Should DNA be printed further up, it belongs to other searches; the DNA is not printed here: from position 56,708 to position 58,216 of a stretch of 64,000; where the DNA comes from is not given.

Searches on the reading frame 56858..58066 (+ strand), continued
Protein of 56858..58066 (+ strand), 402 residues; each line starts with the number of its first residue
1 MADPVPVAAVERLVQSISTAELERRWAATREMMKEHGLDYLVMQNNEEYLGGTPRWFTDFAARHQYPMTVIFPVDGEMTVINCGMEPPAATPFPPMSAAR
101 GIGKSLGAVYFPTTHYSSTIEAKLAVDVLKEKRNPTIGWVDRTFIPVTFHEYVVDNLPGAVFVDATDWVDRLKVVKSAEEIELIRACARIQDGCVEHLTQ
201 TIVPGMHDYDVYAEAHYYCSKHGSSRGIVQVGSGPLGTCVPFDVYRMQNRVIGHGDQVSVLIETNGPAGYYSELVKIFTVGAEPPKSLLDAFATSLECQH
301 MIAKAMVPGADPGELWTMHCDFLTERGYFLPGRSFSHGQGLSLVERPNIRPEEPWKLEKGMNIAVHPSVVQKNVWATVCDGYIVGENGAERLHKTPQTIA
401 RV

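Call 21: search_solved_structures(query=window:56858-58066:+, max_evalue=0.001, show_alignments=3)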
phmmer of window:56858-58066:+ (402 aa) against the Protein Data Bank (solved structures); distinct sequences matched with E-value up to 0.001: 21.
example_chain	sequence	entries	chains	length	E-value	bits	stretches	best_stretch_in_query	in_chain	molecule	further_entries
3q6d_A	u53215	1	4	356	7.8e-21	77.9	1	151-398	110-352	Proline dipeptidase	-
1pv9_A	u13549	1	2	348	1.5e-16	63.8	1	162-397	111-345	Xaa-Pro dipeptidase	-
4ege_A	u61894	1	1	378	3e-14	56.3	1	157-398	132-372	Dipeptidase PepE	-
1wy2_A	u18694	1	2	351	3.4e-14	56.1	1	161-397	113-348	Xaa-Pro dipeptidase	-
5giu_A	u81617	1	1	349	1.2e-13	54.2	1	158-393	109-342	Proline dipeptidase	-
5cdl_A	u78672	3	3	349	1.2e-13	54.2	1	158-393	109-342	Proline dipeptidase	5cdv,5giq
5cnx_A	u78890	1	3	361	6.3e-13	51.9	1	130-399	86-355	Aminopeptidase YpdF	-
2zsg_A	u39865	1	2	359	8.3e-11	44.9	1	159-399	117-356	Aminopeptidase P, putative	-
7k3u_A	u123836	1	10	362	3.5e-08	36.2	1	155-395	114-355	Aminopeptidase P family protein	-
7n02_A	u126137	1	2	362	1.3e-07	34.3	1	153-395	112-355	Aminopeptidase P family protein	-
6xmr_A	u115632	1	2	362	1.3e-07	34.3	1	153-395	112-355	Aminopeptidase P family protein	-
4zng_C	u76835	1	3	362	1.3e-07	34.3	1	153-395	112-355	Prolidase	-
9kw9_A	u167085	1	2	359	1e-06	31.4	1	158-362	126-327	Proline dipeptidase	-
9kwa_A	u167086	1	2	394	1.3e-06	31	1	158-362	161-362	Proline dipeptidase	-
1wn1_A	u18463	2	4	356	7.4e-06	28.6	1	162-396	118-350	dipeptidase | 356aa long hypothetical dipeptidase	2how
6twk_A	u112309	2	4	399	6.9e-05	25.4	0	140-215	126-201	Ectoine hydrolase DoeA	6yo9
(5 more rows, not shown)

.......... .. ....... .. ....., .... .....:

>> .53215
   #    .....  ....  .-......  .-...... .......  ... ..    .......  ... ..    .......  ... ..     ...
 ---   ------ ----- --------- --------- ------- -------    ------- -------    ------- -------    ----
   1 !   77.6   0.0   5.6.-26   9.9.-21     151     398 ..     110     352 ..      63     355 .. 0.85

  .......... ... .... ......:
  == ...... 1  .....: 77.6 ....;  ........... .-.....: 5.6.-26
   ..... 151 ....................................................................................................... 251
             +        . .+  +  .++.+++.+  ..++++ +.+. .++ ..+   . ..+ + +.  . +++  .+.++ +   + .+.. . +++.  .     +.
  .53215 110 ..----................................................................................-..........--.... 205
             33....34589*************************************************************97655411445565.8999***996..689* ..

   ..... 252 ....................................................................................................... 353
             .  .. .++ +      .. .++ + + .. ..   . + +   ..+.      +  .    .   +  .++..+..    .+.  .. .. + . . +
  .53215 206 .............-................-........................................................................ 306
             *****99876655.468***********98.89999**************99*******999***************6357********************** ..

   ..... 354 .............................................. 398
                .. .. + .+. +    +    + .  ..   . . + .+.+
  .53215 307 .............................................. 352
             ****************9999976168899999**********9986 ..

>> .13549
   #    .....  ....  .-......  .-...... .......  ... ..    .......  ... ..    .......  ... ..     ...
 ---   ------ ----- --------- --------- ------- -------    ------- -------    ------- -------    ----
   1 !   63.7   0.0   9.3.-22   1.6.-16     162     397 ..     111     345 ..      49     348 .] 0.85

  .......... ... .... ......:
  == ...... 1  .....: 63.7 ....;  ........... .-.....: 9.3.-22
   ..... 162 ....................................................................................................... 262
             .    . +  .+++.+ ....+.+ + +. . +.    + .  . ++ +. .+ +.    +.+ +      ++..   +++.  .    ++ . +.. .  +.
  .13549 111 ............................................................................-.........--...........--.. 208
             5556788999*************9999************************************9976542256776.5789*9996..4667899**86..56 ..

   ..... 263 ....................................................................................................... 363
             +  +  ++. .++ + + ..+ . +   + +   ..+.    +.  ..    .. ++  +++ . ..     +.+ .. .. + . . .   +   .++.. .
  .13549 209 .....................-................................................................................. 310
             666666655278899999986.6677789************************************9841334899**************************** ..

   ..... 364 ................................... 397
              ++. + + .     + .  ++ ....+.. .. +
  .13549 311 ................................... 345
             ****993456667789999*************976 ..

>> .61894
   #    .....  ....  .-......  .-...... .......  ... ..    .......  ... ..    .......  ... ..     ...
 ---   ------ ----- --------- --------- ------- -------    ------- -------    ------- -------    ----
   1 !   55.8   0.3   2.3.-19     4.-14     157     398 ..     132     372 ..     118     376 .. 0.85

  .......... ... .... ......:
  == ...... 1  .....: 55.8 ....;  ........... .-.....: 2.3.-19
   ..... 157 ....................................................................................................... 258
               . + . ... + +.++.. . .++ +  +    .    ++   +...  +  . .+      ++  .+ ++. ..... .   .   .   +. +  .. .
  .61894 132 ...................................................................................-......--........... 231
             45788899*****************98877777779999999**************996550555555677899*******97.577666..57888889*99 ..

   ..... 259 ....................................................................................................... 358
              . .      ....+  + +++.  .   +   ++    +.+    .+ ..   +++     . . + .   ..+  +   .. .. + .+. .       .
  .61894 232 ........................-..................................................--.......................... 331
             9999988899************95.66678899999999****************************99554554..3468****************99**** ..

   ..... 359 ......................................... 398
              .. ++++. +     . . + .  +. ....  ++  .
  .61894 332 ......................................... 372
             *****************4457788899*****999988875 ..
